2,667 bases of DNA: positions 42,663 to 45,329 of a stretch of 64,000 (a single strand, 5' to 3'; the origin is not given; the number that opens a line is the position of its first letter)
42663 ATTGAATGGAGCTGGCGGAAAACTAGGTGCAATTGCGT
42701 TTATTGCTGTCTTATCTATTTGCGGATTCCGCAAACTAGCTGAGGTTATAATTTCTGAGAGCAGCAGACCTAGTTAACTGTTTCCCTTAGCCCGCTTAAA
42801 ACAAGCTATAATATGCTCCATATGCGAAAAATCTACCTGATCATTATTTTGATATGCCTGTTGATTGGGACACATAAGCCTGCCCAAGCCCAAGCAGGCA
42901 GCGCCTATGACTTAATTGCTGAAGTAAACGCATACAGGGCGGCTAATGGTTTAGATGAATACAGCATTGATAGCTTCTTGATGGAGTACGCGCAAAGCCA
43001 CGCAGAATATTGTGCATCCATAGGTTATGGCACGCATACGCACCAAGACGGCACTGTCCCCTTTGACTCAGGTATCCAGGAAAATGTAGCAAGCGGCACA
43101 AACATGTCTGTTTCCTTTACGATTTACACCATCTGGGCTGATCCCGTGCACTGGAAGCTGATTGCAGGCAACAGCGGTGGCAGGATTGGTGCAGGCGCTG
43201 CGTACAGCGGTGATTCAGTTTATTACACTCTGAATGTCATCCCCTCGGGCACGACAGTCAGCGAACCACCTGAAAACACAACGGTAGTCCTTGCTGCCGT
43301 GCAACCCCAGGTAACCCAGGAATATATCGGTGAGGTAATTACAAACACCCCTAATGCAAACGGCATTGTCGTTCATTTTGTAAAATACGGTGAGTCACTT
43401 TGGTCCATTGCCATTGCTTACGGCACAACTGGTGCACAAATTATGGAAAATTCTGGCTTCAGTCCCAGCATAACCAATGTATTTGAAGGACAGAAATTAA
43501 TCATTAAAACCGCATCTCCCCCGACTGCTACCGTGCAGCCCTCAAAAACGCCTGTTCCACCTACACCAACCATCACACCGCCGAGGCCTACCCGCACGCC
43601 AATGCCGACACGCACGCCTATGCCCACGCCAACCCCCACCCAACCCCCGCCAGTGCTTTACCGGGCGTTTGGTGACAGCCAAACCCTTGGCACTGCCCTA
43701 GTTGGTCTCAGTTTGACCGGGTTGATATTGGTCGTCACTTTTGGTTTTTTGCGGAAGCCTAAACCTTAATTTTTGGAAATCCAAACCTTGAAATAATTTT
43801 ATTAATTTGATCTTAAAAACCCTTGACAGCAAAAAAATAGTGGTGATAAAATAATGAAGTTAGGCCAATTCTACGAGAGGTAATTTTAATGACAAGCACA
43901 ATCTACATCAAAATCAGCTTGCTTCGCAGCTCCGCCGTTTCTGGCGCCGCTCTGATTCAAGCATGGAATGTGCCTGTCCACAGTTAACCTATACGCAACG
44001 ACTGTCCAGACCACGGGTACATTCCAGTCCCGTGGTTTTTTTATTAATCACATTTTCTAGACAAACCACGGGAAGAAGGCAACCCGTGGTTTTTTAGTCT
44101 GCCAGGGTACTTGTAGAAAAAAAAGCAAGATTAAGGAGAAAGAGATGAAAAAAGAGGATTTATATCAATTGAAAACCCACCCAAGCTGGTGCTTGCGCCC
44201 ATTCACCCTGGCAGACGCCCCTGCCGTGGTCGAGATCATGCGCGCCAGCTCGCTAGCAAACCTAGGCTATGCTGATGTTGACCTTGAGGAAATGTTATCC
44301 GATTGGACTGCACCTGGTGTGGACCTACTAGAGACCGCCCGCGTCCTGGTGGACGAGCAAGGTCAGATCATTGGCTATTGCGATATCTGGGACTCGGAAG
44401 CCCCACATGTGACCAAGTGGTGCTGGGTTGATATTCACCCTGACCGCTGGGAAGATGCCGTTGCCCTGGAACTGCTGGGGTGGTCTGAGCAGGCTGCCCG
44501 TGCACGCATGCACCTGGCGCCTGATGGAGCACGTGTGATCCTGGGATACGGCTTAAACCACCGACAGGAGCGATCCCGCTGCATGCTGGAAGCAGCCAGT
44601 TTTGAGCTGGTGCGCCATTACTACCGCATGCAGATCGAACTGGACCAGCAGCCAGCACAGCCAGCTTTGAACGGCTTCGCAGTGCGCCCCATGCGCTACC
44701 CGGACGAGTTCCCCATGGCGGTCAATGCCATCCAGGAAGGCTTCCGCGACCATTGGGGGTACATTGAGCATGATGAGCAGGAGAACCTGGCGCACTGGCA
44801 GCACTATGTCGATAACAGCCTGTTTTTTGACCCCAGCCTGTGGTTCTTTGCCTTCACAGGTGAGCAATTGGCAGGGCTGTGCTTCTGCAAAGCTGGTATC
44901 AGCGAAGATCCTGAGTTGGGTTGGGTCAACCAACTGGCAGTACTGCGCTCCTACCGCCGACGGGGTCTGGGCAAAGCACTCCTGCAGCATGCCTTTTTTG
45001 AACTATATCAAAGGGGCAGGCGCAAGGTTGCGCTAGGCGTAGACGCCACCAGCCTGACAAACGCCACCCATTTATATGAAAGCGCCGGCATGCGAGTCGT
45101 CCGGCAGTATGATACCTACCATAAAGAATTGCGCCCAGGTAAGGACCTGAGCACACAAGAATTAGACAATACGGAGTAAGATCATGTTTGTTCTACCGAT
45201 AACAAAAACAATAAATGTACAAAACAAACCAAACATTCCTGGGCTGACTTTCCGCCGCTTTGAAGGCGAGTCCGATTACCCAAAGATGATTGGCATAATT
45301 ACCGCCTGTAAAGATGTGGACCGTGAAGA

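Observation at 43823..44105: Self-contained leader: promoter, 32-codon uORF, and twin terminators with a trp-like 1:2 / 2:3 / 3:4 pairing scheme plus a terminator relay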

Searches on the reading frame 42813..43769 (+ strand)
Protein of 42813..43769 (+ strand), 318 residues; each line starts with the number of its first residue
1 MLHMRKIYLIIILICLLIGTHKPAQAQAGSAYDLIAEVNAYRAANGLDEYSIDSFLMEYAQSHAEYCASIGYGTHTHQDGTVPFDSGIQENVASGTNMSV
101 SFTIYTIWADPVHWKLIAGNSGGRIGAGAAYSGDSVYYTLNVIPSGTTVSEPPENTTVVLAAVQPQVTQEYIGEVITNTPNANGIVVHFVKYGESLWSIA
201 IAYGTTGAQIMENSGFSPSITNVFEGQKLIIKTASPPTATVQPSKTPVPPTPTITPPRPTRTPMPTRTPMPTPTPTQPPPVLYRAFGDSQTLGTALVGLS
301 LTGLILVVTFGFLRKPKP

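Call 7: search_protein_families(library=pfam, proteins=[window:42813-43769:+], max_evalue=0.01)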
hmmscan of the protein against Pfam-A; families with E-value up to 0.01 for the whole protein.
window:42813-43769:+ (318 aa): 2 families
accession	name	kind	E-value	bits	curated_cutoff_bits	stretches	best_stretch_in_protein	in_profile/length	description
PF00188.32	CAP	-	3e-10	41.4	21.1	1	36-140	2-115/117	Cysteine-rich secretory protein family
PF01476.26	LysM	-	2e-07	31.3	20.9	1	190-232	3-43/43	LysM domain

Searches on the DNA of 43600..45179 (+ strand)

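Call 5: search_rna_families(source=window, start=43600, end=44300, threshold=evalue, max_evalue=10, show_alignments=3)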
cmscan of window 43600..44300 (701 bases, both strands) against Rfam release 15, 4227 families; matches with E-value up to 10: 3.
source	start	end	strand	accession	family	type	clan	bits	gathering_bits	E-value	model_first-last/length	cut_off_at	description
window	44135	44207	+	RF01156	SNORD123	Gene; snRNA; snoRNA; CD-box;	-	19.4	45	0.56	1-70/70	no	Small nucleolar RNA SNORD123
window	44028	44102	-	RF02351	psRNA14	Gene; sRNA;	-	17.3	60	4.7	1-84/84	no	Proteobacteria sRNA psRNA14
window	44012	44088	-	RF03933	MIR6445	Gene; miRNA;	-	16.3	100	3.2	1-117/117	no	MIR6445 microRNA precursor family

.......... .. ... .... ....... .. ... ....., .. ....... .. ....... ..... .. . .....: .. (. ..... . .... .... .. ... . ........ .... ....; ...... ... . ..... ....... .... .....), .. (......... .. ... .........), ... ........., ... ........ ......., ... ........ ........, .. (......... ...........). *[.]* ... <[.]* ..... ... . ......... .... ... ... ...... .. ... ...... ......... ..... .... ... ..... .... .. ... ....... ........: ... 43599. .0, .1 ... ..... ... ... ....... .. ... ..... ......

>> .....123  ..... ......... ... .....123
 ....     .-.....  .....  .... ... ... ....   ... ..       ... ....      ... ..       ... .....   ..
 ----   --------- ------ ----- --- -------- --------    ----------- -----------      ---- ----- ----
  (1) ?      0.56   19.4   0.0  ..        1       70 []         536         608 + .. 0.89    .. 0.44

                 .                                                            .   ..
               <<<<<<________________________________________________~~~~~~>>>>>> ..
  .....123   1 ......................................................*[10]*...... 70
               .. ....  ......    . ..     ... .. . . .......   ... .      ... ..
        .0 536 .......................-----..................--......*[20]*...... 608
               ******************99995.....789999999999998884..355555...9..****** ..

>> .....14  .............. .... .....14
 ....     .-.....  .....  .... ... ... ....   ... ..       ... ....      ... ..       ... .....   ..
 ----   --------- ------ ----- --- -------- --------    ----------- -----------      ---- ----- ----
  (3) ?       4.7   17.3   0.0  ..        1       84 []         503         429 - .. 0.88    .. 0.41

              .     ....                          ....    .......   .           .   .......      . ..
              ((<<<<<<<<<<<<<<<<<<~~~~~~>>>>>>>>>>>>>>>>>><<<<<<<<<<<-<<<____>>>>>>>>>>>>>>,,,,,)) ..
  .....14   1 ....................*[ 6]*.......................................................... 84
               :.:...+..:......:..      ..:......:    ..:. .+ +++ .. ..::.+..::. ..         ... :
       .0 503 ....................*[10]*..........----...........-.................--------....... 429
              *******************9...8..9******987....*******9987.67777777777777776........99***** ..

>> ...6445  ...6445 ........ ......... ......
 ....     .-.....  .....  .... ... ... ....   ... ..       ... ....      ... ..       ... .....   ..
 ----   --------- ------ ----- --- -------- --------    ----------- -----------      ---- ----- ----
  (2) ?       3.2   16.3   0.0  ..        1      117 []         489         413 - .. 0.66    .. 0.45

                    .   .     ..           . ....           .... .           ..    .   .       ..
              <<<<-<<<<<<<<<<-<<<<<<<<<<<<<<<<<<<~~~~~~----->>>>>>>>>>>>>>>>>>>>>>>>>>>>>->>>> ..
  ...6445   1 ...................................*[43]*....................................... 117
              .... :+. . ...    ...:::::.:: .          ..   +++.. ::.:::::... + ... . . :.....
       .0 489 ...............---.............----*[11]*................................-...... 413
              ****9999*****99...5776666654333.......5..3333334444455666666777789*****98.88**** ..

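Call 55: search_rna_families(sources=[L022, L029, L088, L125, L146, L043, L065, L015], threshold=gathering)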
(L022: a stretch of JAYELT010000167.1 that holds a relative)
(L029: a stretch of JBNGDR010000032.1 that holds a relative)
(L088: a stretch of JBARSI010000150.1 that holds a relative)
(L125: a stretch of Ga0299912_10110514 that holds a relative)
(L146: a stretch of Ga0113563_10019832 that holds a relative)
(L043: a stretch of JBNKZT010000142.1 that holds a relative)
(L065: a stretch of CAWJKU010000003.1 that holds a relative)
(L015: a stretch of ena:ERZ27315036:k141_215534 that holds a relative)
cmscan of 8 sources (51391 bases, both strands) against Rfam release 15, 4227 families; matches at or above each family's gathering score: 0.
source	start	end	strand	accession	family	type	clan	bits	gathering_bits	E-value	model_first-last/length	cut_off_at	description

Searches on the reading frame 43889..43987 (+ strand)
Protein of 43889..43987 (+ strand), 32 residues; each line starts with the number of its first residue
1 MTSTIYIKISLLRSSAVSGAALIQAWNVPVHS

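Call 7: search_protein_families(library=pfam, proteins=[window:43889-43987:+], max_evalue=0.01)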
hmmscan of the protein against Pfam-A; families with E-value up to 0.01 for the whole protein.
window:43889-43987:+ (32 aa): 0 families
